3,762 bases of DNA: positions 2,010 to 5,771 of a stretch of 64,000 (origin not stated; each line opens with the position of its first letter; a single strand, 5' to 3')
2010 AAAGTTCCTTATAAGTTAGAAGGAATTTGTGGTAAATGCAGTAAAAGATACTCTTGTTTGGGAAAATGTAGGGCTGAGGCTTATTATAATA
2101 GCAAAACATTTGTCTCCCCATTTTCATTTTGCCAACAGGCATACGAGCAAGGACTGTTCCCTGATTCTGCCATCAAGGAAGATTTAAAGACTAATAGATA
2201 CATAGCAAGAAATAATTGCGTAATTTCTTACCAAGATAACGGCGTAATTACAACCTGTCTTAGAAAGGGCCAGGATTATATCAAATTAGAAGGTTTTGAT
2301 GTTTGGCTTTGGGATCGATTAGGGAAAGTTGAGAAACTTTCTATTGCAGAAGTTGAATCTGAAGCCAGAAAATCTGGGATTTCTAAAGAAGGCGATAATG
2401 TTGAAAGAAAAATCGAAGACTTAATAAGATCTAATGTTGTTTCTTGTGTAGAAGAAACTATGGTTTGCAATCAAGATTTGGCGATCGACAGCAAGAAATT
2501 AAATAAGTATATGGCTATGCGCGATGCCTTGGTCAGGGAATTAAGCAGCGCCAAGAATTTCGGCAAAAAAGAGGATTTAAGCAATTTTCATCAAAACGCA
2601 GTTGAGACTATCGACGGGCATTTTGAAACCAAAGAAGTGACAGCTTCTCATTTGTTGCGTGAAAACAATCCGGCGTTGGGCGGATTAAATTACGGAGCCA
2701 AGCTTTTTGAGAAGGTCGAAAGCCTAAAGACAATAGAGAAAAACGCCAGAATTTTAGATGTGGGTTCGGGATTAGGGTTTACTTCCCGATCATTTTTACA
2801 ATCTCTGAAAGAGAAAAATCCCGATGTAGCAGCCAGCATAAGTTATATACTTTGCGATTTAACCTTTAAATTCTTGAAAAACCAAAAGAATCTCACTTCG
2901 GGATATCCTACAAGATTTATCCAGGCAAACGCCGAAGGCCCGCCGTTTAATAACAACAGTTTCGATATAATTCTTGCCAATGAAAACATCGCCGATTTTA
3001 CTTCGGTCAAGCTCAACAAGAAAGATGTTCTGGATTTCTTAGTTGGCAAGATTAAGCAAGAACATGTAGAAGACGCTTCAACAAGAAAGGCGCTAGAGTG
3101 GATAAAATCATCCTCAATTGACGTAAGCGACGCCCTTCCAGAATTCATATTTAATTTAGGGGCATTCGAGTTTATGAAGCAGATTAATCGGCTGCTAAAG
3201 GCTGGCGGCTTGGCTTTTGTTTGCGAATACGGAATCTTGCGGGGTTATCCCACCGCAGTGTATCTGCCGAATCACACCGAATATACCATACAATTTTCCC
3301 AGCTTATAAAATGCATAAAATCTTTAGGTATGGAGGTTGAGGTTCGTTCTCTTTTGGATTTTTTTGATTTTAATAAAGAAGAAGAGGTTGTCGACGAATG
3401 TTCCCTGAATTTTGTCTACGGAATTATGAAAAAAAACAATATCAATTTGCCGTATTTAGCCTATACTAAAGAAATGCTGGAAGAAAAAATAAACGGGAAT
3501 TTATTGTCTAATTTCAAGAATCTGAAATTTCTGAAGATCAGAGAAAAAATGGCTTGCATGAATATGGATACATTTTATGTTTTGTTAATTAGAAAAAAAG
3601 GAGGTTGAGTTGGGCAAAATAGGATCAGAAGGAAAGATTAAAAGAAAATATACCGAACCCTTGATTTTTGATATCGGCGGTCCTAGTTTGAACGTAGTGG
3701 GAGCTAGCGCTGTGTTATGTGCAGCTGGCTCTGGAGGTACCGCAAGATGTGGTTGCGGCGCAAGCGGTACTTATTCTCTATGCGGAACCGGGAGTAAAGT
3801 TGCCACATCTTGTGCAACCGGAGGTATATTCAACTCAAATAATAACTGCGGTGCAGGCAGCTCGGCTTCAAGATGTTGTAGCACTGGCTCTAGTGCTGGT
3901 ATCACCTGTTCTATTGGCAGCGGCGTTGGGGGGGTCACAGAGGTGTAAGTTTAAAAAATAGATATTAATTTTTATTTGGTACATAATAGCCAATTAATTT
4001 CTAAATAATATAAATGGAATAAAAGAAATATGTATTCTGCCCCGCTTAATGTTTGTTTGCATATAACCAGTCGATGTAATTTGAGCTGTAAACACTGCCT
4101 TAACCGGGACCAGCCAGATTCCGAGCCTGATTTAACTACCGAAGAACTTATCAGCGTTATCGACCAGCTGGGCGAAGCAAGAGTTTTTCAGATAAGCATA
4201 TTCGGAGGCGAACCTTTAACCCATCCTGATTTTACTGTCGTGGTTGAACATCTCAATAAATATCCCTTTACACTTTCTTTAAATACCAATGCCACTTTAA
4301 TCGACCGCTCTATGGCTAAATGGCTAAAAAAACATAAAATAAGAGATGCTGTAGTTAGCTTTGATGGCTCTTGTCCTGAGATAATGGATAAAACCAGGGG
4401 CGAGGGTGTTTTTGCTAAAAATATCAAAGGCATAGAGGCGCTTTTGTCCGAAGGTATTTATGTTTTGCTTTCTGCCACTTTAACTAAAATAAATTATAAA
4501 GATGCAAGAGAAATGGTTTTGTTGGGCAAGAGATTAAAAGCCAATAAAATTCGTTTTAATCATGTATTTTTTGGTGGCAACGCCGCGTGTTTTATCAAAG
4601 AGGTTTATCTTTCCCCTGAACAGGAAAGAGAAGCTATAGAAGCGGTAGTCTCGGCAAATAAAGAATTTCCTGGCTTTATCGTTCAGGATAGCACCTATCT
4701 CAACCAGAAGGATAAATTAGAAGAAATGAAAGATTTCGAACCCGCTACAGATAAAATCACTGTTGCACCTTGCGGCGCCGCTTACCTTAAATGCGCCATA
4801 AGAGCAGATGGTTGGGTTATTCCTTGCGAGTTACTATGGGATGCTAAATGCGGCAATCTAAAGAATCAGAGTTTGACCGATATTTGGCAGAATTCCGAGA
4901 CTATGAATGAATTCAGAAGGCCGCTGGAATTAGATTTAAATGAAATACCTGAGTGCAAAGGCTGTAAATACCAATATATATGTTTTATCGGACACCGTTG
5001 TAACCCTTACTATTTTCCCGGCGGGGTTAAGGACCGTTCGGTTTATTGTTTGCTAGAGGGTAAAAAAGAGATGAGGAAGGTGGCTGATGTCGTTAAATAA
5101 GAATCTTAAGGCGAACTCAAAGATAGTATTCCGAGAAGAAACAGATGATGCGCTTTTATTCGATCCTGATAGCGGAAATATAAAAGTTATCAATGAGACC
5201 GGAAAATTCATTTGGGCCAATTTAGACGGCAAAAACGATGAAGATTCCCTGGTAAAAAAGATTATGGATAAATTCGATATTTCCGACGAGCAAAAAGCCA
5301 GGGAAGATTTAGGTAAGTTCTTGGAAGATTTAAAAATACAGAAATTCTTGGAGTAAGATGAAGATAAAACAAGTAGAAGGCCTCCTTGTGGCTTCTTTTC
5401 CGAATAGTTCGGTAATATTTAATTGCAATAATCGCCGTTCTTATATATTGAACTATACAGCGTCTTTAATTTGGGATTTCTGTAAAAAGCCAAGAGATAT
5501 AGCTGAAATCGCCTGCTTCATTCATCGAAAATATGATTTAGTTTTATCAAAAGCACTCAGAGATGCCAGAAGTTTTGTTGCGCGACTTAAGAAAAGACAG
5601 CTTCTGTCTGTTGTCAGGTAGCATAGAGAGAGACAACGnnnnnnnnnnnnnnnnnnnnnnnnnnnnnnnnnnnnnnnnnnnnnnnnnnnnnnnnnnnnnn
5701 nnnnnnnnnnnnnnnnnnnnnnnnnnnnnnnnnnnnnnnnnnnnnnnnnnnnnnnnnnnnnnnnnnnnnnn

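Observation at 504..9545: Compact operon resembling an undescribed RiPP biosynthetic system: 2 rSAM/SPASM enzymes + Cys/Gly/Ser-rich precursor + 2 PqqD-like + HprK-like + nucleotidyltransferase + ABC exporter + S26-like peptidase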

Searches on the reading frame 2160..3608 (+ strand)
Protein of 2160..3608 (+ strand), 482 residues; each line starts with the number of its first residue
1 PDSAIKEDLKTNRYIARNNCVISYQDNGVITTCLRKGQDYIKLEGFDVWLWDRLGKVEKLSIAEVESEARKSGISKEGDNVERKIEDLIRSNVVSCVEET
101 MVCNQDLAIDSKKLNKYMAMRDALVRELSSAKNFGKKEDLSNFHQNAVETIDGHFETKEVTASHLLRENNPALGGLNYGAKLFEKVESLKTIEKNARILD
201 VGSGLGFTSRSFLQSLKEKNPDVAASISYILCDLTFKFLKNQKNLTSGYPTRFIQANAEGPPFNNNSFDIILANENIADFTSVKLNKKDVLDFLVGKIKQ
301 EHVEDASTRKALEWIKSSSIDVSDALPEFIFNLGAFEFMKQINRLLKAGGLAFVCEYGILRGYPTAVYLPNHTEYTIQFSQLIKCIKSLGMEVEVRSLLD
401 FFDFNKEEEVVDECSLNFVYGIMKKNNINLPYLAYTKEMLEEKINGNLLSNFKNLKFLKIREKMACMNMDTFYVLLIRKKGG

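Call 63: search_solved_structures(query=window:2160-3608:+, max_evalue=1)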
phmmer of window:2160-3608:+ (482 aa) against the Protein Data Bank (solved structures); distinct sequences matched with E-value up to 1: 4.
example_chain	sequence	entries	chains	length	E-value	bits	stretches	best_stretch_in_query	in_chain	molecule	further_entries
6uak_A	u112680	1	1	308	0.00086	21.9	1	182-275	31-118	SAM dependent methyltransferase LahSB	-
1xxl_A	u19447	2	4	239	0.012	18.1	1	195-290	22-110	YcgJ protein | ycgJ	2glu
5thy_A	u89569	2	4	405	0.28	13.6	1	186-292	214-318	CurJ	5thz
1r18_A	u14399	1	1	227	0.66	12.4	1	191-226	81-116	Protein-L-isoaspartate(D-aspartate)-O-methyltransferase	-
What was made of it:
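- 1083..3608 (+): ScmF-like radical SAM/SPASM maturase (about 1128-2171) + unassigned middle region (about 2181-2700) + class-I SAM methyltransferase domain (about 2712-3608). Nearest solved methyltransferase is LahSB, 6uak, E 8.6e-4 (call 63).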

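Call 85: predict_structure(alignment_id=A4)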
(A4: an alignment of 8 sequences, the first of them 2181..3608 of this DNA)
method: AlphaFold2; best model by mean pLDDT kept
length: 475 residues; sequences in the alignment: 8
mean_pLDDT: 42.9   pTM: 0.32
mean pLDDT of the five models: 42.9, 37.2, 36.8, 35.2, 35.1
residues with pLDDT >= 90: 0; 70-90: 5; 50-70: 116; < 50: 354
segments of 3 or more residues with pLDDT < 50: 1-55, 57-62, 64-68, 72-114, 116-169, 190-198, 219-280, 310-331, 348-371, 397-428, 436-465
pLDDT, mean of each block of 10 residues (from residue 1): 32 40 42 40 39 45 47 43 27 25 43 49 44 44 39 35 40 60 55 43 60 62 32 32 27 28 27 33 53 55 50 36 38 53 51 32 36 56 66 52 38 46 44 51 39 28 50 60
secondary structure, 60 per line:
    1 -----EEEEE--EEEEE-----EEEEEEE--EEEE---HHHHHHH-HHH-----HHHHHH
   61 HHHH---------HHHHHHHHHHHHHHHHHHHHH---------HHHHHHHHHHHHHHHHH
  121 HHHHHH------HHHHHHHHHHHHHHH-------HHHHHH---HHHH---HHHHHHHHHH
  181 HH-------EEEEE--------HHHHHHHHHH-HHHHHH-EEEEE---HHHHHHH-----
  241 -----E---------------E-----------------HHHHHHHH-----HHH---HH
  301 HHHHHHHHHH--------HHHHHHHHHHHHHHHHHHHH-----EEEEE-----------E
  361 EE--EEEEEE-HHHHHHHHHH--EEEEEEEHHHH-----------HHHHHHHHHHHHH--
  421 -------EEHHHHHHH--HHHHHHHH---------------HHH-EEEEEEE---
elements in order: E6-10 E13-17 E23-29 E32-35 H39-45 H55-64 H74-94 H104-126 H133-147 H155-160 H164-167 H171-182 E190-194 H203-212 H214-219 E221-225 H229-235 H280-287 H299-310 H319-338 E344-348 E360-362 E365-370 H372-381 E384-390 H391-394 H406-418 H430-436 H439-446 E466-472
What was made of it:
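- Tried and rejected: I did not use it for fold search (call 85).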

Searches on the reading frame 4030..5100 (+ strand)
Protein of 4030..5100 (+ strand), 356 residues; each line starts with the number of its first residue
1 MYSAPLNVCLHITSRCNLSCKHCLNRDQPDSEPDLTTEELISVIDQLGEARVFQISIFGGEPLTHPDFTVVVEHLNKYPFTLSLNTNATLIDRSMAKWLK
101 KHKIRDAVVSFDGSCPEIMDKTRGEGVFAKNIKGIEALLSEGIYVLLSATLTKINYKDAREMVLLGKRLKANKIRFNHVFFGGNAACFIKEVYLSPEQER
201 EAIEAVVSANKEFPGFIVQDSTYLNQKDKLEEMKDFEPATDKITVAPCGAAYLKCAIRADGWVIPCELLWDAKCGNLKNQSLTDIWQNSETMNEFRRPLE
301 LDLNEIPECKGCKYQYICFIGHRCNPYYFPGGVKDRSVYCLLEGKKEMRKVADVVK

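Call 3: search_protein_families(library=pfam, proteins=[window:4030-5100:+], max_evalue=0.01)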
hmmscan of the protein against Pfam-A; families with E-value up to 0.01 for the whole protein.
window:4030-5100:+ (356 aa): 3 families
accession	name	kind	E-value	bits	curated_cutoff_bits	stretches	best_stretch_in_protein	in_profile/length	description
PF04055.27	Radical_SAM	-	6.6e-22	78.9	29.5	1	12-163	3-163/166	Radical SAM superfamily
PF13186.11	SPASM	-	4.2e-11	43.4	21.5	1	248-313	1-67/67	Iron-sulfur cluster-binding domain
PF13353.11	Fer4_12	-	1.4e-07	32.3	22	1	9-73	8-72/137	4Fe-4S single cluster domain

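Call 4: search_protein_families(library=ncbifam, proteins=[window:4030-5100:+], max_evalue=0.01)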
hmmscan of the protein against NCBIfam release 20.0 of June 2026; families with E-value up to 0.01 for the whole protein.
window:4030-5100:+ (356 aa): 81 families (the best 25 are shown)
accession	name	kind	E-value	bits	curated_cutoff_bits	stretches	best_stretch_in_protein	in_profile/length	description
TIGR04250.1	SCM_rSAM_ScmE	equivalog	4.4e-49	167.3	400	1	5-319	2-324/358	SynChlorMet cassette radical SAM/SPASM protein ScmE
NF050035.1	rSAM_WgK_link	exception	4.3e-39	134.5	650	2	2-172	5-177/367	radical SAM/SPASM peptide maturase WgkB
TIGR03962.1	mycofact_rSAM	equivalog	2e-37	129.2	265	1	3-321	9-312/339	mycofactocin radical SAM maturase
TIGR04054.1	rSAM_NirJ1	equivalog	8.7e-34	116.8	650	1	8-318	38-358/387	putative heme d1 biosynthesis radical SAM protein NirJ1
TIGR04545.1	rSAM_ahbD_hemeb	equivalog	6.8e-33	114.5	500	1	10-341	4-336/339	heme b synthase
TIGR04051.1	rSAM_NirJ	equivalog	1.8e-32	112.7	515.45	1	10-334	6-340/354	heme d1 biosynthesis radical SAM protein NirJ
TIGR04055.1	rSAM_NirJ2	equivalog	4.9e-32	111.7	500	1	11-342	5-324/326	putative heme d1 biosynthesis radical SAM protein NirJ2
TIGR04347.1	pseudo_SAM_Halo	equivalog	9e-32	110.8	525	1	8-210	40-242/390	TIGR04347 family pseudo-SAM/SPASM protein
TIGR04303.1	GeoRSP_rSAM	equivalog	1e-29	104.2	400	1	3-299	2-288/325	GeoRSP system radical SAM/SPASM protein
TIGR04053.2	TIGR04053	equivalog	5e-28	98.4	395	2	3-209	5-213/366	TIGR04053 family radical SAM/SPASM domain-containing protein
TIGR02109.1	PQQ_syn_pqqE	equivalog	1.2e-27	96.8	381.35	1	3-345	4-335/358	pyrroloquinoline quinone biosynthesis protein PqqE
TIGR04546.1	rSAM_ahbC_deAc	equivalog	1.9e-27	96.1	650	1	8-212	41-245/390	12,18-didecarboxysiroheme deacetylase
TIGR04251.1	SCM_rSAM_ScmF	equivalog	7.9e-27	94.5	400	1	8-340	6-339/353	SynChlorMet cassette radical SAM/SPASM protein ScmF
TIGR04317.1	W_rSAM_matur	equivalog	1.3e-25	90.3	380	1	8-321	6-322/349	tungsten cofactor oxidoreductase radical SAM maturase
NF045574.1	sacti_mat_StsB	exception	3.5e-24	85.5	625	1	8-176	98-266/466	StsB family radical SAM/SPASM domain sactipeptide maturase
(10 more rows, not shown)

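Call 66: search_solved_structures(query=window:4030-5100:+, max_evalue=0.00001)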
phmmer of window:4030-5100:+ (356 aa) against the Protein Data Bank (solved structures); distinct sequences matched with E-value up to 0.00001: 10.
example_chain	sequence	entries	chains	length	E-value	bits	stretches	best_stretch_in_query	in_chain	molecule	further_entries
6efn_A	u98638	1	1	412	2.1e-11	46.7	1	5-287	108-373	Sporulation killing factor maturation protein SkfB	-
5wgg_A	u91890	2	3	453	6.8e-08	35.2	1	8-123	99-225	Radical SAM domain protein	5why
5v1q_A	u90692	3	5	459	6.3e-07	32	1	3-293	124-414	Radical SAM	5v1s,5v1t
4k37_A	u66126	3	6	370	9e-07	31.5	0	6-114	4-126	Anaerobic sulfatase-maturating enzyme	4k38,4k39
4k36_A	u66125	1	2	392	1.1e-06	31.2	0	6-114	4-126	Anaerobic sulfatase-maturating enzyme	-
7vob_C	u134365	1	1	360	3.1e-06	29.8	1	11-160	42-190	Cytosylglucuronate decarboxylase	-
7voc_C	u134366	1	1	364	3.2e-06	29.7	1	11-160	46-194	Cytosylglucuronate decarboxylase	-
2fb2_A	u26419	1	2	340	5.3e-06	29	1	7-153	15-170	Molybdenum cofactor biosynthesis protein A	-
8vpo_A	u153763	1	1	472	6.5e-06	28.7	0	10-154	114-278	Radical SAM core domain-containing protein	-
6c8v_A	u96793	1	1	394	7e-06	28.6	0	3-222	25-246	Coenzyme PQQ synthesis protein E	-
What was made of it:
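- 4030..5100 (+): ScmE-like radical SAM/SPASM maturase. Nearest solved chains are SkfB (6efn), CteB (5wgg) and SuiB (5v1q) (call 66).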

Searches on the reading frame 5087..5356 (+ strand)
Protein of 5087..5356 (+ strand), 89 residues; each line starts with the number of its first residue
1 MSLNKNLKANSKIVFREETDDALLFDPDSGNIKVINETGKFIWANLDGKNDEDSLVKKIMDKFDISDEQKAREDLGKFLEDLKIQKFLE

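Call 3: search_protein_families(library=pfam, proteins=[window:5087-5356:+], max_evalue=0.01)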
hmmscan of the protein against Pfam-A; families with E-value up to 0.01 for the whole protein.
window:5087-5356:+ (89 aa): 1 family
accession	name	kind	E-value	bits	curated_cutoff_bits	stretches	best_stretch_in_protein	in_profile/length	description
PF05402.18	PqqD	-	3.7e-14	53.2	23.4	1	23-87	3-66/67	Coenzyme PQQ synthesis protein D (PqqD)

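Call 4: search_protein_families(library=ncbifam, proteins=[window:5087-5356:+], max_evalue=0.01)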
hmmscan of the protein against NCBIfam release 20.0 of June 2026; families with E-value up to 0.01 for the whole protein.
window:5087-5356:+ (89 aa): 7 families
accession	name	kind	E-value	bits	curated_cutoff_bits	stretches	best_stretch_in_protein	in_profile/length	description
TIGR04248.1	SCM_PqqD_rel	equivalog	6.3e-16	58.4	100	1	9-82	2-75/84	SynChlorMet cassette protein ScmD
NF033530.1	lasso_PqqD_Strm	exception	1.8e-07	31.3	70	1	14-84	4-74/78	lasso peptide biosynthesis PqqD family chaperone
NF050069.2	PqqD_rel_WgkC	exception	4.4e-07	29.8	110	1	8-87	7-85/103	PqqD family peptide maturation chaperone WgkC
TIGR04353.1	PqqD_rel_X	equivalog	2.6e-05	25.1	35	1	20-83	3-68/74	HPr-rel-A system PqqD family peptide chaperone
NF033536.1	lasso_PqqD_Bac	exception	5.2e-05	23.3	80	1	26-87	25-85/88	lasso peptide biosynthesis PqqD family chaperone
TIGR03859.1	PQQ_PqqD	equivalog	8.4e-05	22.4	46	1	31-89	25-81/81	pyrroloquinoline quinone biosynthesis peptide chaperone PqqD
TIGR04302.1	geo_PqqD_fam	equivalog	9.9e-05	22.7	100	1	17-88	33-100/102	GeoRSP system PqqD family peptide chaperone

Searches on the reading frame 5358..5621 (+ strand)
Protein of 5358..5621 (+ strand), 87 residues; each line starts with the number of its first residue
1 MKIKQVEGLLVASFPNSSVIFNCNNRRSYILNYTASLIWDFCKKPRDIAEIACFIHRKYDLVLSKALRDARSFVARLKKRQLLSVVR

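Call 3: search_protein_families(library=pfam, proteins=[window:5358-5621:+], max_evalue=0.01)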
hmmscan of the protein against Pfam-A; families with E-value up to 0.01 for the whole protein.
window:5358-5621:+ (87 aa): 1 family
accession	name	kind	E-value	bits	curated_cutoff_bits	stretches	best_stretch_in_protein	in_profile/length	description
PF05402.18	PqqD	-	1.4e-10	41.7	23.4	1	19-83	3-67/67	Coenzyme PQQ synthesis protein D (PqqD)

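Call 4: search_protein_families(library=ncbifam, proteins=[window:5358-5621:+], max_evalue=0.01)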
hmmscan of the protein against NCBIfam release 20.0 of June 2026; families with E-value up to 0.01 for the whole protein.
window:5358-5621:+ (87 aa): 4 families
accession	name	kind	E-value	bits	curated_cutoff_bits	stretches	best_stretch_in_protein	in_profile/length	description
NF033536.1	lasso_PqqD_Bac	exception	6.4e-09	35.8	80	1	3-84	6-87/88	lasso peptide biosynthesis PqqD family chaperone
TIGR04248.1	SCM_PqqD_rel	equivalog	0.00028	21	100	1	13-82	11-80/84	SynChlorMet cassette protein ScmD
NF033530.1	lasso_PqqD_Strm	exception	0.00085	19.5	70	1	10-82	5-77/78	lasso peptide biosynthesis PqqD family chaperone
TIGR03859.1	PQQ_PqqD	equivalog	0.0056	16.5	46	1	31-83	29-80/81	pyrroloquinoline quinone biosynthesis peptide chaperone PqqD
